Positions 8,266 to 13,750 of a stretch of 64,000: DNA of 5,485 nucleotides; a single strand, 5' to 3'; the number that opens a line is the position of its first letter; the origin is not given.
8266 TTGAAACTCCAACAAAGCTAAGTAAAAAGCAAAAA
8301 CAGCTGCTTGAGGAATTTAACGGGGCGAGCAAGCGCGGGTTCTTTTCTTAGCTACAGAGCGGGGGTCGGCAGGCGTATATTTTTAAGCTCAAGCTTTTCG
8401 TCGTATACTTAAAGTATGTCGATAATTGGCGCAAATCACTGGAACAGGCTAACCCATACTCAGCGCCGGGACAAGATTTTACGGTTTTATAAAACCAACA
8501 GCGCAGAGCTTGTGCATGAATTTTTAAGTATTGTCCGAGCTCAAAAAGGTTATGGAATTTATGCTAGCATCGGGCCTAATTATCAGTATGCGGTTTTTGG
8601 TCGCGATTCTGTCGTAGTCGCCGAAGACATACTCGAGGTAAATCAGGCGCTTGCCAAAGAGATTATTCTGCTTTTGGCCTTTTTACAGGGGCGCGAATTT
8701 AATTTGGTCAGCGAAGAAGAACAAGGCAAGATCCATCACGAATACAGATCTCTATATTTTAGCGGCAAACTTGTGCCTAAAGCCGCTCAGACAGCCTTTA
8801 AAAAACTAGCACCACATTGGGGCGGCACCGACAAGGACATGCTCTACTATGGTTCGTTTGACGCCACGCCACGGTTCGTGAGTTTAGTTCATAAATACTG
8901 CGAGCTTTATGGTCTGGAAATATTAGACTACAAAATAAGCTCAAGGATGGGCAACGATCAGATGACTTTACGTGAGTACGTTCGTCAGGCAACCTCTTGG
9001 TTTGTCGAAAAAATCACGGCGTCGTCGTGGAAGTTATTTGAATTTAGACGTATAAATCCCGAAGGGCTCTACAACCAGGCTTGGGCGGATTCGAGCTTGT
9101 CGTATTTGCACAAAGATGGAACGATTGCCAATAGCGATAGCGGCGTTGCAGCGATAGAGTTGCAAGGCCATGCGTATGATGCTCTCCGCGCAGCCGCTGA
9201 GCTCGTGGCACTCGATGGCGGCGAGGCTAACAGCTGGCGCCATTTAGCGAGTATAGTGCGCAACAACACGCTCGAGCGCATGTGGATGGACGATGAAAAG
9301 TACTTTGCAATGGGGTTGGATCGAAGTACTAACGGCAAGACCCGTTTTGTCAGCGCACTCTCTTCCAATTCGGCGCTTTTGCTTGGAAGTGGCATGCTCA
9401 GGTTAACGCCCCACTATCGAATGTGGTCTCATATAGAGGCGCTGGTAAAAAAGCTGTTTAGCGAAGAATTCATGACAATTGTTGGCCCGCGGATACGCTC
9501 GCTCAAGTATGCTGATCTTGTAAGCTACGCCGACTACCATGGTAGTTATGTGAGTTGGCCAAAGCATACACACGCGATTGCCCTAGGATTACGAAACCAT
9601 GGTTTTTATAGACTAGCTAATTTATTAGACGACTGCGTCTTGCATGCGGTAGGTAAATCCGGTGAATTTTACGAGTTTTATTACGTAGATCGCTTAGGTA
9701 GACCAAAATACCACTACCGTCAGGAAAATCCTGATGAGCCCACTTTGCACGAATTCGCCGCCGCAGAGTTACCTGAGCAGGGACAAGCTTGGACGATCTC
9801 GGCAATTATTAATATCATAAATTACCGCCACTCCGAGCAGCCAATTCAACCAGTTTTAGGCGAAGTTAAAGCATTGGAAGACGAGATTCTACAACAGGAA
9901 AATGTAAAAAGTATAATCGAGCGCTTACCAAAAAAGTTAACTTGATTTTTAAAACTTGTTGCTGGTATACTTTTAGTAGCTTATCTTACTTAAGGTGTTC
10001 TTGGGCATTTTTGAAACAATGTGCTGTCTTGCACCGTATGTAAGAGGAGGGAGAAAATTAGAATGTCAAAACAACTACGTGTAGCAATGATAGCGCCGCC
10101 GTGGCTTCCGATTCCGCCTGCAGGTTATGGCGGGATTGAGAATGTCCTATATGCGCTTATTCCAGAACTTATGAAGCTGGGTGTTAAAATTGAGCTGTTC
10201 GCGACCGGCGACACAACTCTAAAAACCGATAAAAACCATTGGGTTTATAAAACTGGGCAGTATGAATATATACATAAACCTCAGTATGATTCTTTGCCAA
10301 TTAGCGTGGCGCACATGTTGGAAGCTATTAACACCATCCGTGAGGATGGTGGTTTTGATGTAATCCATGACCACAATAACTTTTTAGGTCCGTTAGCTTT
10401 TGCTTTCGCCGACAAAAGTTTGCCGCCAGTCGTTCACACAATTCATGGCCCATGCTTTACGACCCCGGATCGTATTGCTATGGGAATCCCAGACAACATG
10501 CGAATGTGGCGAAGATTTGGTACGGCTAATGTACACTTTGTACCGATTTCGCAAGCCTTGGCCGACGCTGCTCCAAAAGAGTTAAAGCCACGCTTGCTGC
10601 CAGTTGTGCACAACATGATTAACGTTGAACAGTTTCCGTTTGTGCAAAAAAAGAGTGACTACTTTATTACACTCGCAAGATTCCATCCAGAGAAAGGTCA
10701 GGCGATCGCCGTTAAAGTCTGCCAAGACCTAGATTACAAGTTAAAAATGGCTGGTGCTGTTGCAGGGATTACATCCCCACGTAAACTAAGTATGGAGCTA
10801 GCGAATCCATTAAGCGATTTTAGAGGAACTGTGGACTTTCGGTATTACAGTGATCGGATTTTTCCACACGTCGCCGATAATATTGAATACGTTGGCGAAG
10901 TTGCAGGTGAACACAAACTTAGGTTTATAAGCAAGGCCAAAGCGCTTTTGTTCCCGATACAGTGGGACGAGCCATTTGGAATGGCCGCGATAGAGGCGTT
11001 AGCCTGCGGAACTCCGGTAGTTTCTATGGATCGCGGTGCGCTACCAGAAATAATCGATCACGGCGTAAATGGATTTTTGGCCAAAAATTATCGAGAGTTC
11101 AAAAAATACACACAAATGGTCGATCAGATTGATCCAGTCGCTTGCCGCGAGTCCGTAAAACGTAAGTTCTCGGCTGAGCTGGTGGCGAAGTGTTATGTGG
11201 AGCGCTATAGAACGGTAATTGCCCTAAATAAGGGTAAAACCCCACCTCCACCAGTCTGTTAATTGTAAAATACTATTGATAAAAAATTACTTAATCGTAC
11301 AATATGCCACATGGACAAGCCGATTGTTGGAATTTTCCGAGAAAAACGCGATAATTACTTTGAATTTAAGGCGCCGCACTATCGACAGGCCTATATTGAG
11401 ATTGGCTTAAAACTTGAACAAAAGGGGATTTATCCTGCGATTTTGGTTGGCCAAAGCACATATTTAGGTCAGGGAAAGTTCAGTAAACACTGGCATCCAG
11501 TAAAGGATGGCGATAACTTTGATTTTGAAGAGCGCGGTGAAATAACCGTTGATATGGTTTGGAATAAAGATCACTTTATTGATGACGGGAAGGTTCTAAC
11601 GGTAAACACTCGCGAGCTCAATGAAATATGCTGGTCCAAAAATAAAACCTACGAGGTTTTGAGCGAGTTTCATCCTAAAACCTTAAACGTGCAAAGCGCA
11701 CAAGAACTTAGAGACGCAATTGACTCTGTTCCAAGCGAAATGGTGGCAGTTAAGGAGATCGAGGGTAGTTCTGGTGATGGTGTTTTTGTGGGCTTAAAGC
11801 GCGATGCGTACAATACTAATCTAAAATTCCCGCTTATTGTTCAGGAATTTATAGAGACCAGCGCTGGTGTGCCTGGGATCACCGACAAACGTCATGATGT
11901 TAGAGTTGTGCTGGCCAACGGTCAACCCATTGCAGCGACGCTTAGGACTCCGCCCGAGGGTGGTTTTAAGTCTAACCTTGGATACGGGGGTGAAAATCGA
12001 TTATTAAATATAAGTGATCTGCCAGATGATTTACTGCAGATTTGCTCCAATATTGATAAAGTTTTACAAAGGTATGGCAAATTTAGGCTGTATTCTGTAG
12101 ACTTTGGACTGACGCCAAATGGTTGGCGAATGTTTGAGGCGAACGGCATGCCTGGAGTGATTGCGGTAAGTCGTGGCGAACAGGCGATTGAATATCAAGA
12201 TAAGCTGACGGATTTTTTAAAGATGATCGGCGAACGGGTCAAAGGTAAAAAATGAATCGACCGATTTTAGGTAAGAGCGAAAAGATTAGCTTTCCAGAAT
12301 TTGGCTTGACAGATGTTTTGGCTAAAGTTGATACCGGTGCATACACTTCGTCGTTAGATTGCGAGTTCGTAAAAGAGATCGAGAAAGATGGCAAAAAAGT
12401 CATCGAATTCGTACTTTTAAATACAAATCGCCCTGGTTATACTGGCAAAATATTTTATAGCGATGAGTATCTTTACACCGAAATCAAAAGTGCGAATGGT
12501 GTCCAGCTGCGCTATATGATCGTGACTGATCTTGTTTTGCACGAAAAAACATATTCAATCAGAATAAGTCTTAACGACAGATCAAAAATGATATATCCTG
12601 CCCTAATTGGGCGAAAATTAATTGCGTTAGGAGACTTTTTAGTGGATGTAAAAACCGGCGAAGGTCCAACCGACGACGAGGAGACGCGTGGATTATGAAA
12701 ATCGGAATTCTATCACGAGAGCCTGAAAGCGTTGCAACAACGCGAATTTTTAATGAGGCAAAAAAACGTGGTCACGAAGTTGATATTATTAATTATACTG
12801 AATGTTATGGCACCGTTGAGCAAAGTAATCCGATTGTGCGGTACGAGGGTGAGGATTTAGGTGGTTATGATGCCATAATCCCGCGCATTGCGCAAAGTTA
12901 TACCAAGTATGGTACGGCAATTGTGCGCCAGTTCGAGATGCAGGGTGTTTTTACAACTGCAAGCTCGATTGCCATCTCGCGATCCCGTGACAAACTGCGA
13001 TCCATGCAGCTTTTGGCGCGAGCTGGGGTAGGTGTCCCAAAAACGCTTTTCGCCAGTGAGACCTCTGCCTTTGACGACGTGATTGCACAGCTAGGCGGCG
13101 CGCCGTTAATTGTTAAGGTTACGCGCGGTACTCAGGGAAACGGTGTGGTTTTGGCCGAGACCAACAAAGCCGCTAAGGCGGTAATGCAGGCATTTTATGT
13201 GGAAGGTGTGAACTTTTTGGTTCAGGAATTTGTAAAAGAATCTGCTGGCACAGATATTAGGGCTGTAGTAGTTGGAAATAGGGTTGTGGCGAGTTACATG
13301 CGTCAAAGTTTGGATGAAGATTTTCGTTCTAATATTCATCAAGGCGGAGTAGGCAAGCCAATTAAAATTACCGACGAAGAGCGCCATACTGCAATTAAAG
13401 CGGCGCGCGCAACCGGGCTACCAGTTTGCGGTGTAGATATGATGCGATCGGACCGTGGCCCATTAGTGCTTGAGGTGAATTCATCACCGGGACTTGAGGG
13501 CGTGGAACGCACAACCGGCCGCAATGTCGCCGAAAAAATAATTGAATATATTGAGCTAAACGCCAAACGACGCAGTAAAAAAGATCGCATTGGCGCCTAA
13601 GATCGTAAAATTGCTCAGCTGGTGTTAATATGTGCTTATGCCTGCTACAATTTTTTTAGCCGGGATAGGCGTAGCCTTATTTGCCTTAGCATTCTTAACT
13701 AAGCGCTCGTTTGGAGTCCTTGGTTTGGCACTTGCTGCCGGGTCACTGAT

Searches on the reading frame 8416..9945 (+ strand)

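Call 65: search_protein_families(library=pfam, proteins=[window:8416-9945:+], max_evalue=0.001)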
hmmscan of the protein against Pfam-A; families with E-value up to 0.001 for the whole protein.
window:8416-9945:+ (509 aa): 1 family
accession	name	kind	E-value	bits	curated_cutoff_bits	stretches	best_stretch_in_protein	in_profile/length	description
PF22422.2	MGH1-like_GH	-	0.00051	20.2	27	1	242-423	168-341/356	Mannosylglycerate hydrolase MGH1-like glycoside hydrolase domain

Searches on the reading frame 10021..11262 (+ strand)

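Call 65: search_protein_families(library=pfam, proteins=[window:10021-11262:+], max_evalue=0.001)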
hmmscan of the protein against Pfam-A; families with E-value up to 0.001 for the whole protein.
window:10021-11262:+ (413 aa): 4 families
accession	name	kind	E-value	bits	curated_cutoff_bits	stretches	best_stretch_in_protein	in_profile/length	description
PF00534.26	Glycos_transf_1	-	4.4e-22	78.9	26.4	1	209-359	12-144/172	Glycosyl transferases group 1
PF13692.12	Glyco_trans_1_4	-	1.5e-16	61.4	27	1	283-360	56-132/142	Glycosyl transferases group 1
PF13439.12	Glyco_transf_4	-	2.4e-15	57.4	28.5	1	36-203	1-169/170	Glycosyltransferase Family 4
PF13579.12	Glyco_trans_4_4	-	1.7e-08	35.4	29.7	1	37-182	1-140/158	Glycosyl transferase 4-like domain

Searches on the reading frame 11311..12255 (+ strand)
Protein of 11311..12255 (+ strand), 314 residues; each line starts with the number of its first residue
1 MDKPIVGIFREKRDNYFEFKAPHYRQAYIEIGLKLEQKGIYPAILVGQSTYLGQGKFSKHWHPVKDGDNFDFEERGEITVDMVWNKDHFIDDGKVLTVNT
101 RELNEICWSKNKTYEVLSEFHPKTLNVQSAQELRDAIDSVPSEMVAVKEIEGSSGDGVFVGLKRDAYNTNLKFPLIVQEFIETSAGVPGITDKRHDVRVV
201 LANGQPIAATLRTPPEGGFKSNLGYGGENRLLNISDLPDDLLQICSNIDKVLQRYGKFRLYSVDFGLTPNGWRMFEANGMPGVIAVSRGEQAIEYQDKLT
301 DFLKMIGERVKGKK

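Call 65: search_protein_families(library=pfam, proteins=[window:11311-12255:+], max_evalue=0.001)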
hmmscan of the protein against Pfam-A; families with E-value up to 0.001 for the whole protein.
window:11311-12255:+ (314 aa): 4 families
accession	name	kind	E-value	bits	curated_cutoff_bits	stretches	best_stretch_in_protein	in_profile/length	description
PF08443.16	RimK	-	4.7e-13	49.6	21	1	122-241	19-134/188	RimK-like ATP-grasp domain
PF02955.21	GSH-S_ATP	-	3e-11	43.5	23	1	117-257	8-144/175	Prokaryotic glutathione synthetase, ATP-grasp domain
PF14397.11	ATPgrasp_ST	-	2.4e-06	27.4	31.4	0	98-181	10-101/278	Sugar-transfer associated ATP-grasp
PF02655.19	ATP-grasp_3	-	0.00075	20.1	23.2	0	109-210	3-98/160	ATP-grasp domain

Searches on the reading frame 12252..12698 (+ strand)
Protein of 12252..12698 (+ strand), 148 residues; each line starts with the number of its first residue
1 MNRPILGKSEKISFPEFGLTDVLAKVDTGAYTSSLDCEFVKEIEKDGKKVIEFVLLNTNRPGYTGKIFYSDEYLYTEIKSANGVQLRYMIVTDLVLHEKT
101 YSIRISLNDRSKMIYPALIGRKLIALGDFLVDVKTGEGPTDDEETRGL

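Call 65: search_protein_families(library=pfam, proteins=[window:12252-12698:+], max_evalue=0.001)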
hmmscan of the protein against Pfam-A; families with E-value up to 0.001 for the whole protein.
window:12252-12698:+ (148 aa): 1 family
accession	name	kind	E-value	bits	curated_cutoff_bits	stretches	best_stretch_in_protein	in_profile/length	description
PF05618.17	Zn_protease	-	3e-18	66.5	27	1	5-133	1-129/138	Putative ATP-dependent zinc protease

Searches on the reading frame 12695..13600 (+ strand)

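Call 65: search_protein_families(library=pfam, proteins=[window:12695-13600:+], max_evalue=0.001)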
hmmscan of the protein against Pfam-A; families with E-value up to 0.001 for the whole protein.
window:12695-13600:+ (301 aa): 6 families
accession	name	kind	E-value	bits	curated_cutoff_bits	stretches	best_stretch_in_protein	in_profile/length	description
PF08443.16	RimK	-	5.2e-62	209.3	21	1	98-286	2-188/188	RimK-like ATP-grasp domain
PF18030.7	Rimk_N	-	5.4e-34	116.8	26.4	1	1-94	1-94/94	RimK PreATP-grasp domain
PF02955.21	GSH-S_ATP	-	1.5e-12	47.8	23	1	114-262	12-160/175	Prokaryotic glutathione synthetase, ATP-grasp domain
PF14397.11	ATPgrasp_ST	-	1.8e-12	47.5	31.4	1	98-226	20-179/278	Sugar-transfer associated ATP-grasp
PF02655.19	ATP-grasp_3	-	7.9e-11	42.7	23.2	1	99-263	3-155/160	ATP-grasp domain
PF02222.28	ATP-grasp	-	0.00016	21.8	27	1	106-181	2-77/179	ATP-grasp domain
